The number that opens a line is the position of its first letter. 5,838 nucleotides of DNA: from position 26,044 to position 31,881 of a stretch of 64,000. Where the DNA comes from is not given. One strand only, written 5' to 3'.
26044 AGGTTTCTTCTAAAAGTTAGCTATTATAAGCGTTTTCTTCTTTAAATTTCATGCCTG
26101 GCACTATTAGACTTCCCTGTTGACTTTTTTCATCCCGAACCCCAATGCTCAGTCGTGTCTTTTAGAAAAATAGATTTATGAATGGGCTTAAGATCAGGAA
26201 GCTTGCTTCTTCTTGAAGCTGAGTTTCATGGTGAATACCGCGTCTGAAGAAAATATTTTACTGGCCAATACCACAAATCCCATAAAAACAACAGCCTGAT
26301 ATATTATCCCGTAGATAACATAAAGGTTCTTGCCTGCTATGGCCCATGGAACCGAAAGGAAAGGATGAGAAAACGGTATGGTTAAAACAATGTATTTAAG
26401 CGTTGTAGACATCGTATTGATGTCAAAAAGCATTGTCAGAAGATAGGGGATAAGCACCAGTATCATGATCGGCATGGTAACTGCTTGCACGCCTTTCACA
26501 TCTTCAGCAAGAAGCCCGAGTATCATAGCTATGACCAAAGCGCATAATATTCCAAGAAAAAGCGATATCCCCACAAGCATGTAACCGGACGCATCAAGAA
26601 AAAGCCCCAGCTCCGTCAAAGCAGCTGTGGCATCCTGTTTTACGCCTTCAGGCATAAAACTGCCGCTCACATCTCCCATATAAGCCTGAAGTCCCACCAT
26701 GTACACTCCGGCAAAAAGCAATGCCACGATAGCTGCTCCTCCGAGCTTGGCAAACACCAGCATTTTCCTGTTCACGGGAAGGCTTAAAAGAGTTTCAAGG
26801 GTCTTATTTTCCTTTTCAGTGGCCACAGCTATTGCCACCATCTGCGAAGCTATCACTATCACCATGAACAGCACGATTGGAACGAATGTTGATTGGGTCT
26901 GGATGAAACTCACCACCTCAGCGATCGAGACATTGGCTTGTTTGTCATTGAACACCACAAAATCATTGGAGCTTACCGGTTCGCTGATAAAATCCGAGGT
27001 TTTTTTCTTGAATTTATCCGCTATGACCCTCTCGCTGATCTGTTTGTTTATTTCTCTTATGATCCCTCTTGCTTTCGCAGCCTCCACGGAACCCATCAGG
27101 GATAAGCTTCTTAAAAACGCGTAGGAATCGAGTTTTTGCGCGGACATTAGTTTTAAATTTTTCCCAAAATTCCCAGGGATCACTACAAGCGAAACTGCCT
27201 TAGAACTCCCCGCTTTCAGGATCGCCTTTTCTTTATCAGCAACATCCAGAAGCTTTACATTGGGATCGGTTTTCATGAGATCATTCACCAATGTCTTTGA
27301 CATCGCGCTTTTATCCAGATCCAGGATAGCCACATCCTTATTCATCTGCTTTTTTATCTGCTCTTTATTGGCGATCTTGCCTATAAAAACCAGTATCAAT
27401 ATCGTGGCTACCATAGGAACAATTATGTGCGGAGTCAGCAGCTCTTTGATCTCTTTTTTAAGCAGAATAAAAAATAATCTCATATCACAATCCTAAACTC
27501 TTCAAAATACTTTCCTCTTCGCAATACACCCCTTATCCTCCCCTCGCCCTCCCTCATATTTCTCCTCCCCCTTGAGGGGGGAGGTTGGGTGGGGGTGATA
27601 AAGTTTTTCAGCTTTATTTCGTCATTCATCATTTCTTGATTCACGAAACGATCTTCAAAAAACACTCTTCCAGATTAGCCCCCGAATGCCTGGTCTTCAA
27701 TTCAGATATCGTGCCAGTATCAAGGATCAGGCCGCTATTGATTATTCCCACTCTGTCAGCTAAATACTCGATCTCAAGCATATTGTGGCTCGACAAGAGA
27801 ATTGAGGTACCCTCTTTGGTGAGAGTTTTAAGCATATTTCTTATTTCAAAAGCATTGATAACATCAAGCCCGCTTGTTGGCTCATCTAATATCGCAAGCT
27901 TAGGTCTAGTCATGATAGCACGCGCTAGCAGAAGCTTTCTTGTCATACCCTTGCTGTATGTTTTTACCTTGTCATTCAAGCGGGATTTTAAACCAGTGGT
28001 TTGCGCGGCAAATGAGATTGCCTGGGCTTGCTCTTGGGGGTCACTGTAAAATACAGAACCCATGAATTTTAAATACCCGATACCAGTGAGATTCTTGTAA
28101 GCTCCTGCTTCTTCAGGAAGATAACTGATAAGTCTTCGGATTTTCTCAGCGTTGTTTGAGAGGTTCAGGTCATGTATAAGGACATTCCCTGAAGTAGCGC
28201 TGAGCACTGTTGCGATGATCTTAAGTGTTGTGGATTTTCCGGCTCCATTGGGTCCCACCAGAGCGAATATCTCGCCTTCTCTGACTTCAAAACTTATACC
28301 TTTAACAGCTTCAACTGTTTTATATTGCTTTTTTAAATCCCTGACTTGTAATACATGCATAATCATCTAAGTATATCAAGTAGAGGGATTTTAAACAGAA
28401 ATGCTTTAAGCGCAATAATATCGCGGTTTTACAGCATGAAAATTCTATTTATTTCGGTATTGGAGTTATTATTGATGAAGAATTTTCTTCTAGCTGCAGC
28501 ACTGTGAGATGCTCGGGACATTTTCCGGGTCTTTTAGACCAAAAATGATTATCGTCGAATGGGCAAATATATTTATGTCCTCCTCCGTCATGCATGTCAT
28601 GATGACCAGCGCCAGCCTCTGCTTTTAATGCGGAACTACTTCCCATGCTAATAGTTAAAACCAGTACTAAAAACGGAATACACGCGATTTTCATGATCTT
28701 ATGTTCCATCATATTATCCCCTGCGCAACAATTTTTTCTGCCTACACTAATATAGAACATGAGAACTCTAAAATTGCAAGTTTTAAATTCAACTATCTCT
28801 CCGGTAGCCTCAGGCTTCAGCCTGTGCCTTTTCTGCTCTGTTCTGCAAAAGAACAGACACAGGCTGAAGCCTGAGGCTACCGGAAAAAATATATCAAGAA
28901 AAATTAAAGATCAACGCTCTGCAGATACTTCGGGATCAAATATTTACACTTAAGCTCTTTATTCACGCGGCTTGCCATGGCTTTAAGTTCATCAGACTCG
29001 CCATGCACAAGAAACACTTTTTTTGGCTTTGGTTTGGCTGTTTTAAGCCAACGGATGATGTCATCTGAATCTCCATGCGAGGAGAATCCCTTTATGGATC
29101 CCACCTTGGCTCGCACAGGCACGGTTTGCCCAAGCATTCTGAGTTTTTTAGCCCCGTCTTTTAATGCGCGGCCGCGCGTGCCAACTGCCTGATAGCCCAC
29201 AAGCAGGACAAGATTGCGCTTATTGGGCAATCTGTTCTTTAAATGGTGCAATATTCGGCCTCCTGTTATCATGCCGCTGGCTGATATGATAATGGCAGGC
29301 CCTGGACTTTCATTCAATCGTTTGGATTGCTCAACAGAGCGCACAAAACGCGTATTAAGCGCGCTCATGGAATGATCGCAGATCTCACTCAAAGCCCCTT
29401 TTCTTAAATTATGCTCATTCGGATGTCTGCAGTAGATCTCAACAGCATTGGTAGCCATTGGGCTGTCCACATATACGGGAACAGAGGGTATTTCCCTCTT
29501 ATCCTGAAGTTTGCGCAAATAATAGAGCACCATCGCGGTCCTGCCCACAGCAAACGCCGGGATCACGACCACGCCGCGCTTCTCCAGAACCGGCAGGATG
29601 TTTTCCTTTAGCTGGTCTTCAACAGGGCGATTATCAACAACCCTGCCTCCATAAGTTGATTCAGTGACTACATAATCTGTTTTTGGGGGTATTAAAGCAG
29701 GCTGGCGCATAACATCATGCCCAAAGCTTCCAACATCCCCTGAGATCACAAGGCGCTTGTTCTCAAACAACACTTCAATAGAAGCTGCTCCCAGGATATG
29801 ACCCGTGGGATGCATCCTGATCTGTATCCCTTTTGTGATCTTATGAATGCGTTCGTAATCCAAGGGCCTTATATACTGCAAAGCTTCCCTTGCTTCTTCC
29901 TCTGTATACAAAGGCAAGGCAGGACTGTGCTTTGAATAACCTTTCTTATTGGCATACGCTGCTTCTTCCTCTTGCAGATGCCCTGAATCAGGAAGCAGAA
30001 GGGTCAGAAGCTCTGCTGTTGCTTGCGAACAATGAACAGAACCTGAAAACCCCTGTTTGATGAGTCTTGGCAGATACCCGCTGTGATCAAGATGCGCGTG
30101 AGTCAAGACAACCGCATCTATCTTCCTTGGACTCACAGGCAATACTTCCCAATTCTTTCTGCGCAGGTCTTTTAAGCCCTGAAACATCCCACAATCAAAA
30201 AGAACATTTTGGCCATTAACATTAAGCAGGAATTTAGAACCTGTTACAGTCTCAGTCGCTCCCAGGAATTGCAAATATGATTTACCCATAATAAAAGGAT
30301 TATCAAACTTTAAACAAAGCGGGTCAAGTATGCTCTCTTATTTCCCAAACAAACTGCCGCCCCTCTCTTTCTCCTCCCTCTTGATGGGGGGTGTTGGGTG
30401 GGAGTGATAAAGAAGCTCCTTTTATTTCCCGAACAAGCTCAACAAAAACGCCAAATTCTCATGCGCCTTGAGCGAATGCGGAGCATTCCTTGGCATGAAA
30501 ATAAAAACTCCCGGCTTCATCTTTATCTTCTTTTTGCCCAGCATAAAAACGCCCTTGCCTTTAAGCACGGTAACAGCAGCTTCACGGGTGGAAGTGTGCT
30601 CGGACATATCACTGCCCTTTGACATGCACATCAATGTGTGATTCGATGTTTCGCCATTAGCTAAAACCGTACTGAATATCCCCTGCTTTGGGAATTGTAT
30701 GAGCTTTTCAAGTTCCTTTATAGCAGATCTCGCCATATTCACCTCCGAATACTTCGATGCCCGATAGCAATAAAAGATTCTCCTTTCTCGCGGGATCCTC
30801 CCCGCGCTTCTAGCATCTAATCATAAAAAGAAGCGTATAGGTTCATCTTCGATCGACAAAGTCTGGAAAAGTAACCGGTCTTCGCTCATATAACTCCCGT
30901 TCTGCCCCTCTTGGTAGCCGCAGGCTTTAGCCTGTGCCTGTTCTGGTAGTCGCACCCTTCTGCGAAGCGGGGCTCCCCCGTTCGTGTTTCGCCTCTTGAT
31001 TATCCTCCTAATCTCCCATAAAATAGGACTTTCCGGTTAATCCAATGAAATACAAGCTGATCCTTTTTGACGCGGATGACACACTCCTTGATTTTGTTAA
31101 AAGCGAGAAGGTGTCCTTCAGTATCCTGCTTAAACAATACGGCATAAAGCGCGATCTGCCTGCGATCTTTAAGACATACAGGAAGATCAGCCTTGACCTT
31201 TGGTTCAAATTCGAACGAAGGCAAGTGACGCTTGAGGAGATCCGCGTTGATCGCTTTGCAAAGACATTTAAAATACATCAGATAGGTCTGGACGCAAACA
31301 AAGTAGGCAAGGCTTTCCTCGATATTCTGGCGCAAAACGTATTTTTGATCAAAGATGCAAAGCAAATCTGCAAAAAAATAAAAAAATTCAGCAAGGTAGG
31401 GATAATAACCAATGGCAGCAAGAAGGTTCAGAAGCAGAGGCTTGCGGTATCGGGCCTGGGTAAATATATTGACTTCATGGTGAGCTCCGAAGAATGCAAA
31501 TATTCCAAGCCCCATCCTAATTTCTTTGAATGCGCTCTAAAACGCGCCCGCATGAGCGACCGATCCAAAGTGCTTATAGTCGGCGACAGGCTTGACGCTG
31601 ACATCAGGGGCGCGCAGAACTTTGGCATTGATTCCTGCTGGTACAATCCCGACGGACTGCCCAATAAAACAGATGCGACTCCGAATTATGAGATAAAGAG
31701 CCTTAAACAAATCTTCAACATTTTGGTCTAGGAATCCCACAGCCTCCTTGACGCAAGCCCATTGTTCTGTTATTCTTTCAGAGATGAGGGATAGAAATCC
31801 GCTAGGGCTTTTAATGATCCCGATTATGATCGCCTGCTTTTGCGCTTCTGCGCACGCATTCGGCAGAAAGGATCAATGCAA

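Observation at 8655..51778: About a dozen palindromic repeat types saturate the intergenic DNA and spill into coding sequence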

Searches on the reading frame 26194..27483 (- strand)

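Call 56: search_protein_families(library=pfam, proteins=[window:26194-27483:-], max_evalue=0.0001)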
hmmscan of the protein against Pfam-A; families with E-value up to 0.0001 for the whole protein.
window:26194-27483:- (429 aa): 4 families
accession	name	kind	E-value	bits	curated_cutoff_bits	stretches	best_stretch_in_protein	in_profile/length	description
PF12698.13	ABC2_membrane_3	-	1.6e-31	110.1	31.6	1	26-408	9-346/347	ABC-2 family transporter protein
PF12679.13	ABC2_membrane_2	-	4.7e-10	39.6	27.2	1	7-345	3-198/283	ABC-2 family transporter protein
PF12730.13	ABC2_membrane_4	-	8.4e-07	29.6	27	1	186-311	42-157/179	ABC-2 family transporter protein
PF13346.12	ABC2_membrane_5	-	1e-06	28.9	25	1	191-264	26-99/205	ABC-2 family transporter protein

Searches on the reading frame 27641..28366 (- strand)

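Call 18: search_protein_families(library=pfam, proteins=[window:27641-28366:-])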
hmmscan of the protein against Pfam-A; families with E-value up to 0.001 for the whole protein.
window:27641-28366:- (241 aa): 7 families
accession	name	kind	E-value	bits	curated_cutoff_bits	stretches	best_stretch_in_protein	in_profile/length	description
PF00005.33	ABC_tran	-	2.4e-30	106.3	25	1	22-165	2-137/137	ABC transporter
PF13304.12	AAA_21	-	2.1e-13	51.4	27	2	129-199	233-303/304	AAA domain, putative AbiEii toxin, Type IV TA system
PF02463.25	SMC_N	-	6.8e-06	26.1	40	0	32-60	25-53/220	RecF/RecN/SMC N terminal domain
PF13476.12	AAA_23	-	0.00011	23.4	27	1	24-69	15-65/201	AAA domain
PF13555.12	AAA_29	-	0.00016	21.8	27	1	25-59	16-50/61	P-loop containing region of AAA domain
PF25199.1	nSTAND_NTPase5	-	0.00017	21.9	34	0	29-79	39-90/145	Novel STAND NTPase 5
PF13604.12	AAA_30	-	0.00036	20.8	27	0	32-63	19-50/191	AAA domain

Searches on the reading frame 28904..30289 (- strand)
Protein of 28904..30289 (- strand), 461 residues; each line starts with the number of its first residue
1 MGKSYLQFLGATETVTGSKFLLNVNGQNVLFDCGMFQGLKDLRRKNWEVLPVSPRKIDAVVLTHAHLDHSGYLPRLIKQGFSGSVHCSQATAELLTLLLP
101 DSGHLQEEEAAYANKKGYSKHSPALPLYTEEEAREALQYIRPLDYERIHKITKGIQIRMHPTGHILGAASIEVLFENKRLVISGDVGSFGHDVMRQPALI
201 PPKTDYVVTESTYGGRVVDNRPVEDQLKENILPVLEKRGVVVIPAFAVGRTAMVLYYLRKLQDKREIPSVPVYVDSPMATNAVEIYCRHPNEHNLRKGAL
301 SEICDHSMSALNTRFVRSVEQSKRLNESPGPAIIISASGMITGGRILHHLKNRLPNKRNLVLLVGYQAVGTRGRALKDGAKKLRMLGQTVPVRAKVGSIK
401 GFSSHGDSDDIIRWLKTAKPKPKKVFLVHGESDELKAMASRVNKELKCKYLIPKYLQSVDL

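Call 56: search_protein_families(library=pfam, proteins=[window:28904-30289:-], max_evalue=0.0001)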
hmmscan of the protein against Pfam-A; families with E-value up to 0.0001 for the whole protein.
window:28904-30289:- (461 aa): 5 families
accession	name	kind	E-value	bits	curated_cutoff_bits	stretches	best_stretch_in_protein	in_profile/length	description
PF10996.14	Beta-Casp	-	1.8e-37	129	27.7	1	254-376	4-120/120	Beta-Casp domain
PF07521.17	RMMBL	-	2.3e-17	63.1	21.6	1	390-447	2-57/63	Zn-dependent metallo-hydrolase RNA specificity domain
PF00753.33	Lactamase_B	-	1.6e-13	51.4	22.7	1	20-194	9-158/196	Metallo-beta-lactamase superfamily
PF12706.13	Lactamase_B_2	-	2.3e-09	37.6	27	1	28-102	2-77/200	Beta-lactamase superfamily domain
PF16661.11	Lactamase_B_6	-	4.2e-06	26.7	27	1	21-176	1-152/193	Metallo-beta-lactamase superfamily domain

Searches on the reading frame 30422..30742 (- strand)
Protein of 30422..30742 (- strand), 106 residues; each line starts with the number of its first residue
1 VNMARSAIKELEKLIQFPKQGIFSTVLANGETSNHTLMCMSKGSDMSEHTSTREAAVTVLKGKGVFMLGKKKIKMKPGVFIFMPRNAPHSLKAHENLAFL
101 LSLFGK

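Call 18: search_protein_families(library=pfam, proteins=[window:30422-30742:-])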
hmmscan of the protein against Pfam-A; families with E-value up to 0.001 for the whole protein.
window:30422-30742:- (106 aa): 3 families
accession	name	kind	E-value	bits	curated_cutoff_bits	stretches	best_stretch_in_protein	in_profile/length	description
PF07883.17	Cupin_2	-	1.1e-10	41.5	27.2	1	37-95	2-60/70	Cupin domain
PF02311.25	AraC_binding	-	0.00018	21.7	21.1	1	58-96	28-66/135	AraC-like ligand binding domain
PF12973.13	Cupin_7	-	0.0007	19.8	27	1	16-96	15-93/105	ChrR Cupin-like domain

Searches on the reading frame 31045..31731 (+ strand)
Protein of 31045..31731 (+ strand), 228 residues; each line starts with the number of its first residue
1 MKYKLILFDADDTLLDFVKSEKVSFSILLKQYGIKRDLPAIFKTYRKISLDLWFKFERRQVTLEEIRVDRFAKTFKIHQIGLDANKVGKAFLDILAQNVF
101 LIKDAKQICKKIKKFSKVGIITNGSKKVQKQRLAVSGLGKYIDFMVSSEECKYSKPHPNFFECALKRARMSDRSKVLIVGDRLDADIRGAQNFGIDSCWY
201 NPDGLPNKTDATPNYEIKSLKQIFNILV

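Call 18: search_protein_families(library=pfam, proteins=[window:31045-31731:+])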
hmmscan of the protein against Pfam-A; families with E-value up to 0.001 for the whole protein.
window:31045-31731:+ (228 aa): 3 families
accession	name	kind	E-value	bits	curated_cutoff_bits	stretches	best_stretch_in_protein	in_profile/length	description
PF13419.12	HAD_2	-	9.6e-22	78.4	23.8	1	6-199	1-177/178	Haloacid dehalogenase-like hydrolase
PF00702.32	Hydrolase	-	4e-19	70.2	26.4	1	3-194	1-191/191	haloacid dehalogenase-like hydrolase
PF13242.12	Hydrolase_like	-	5.1e-11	42.8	22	1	154-201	3-49/75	HAD-hyrolase-like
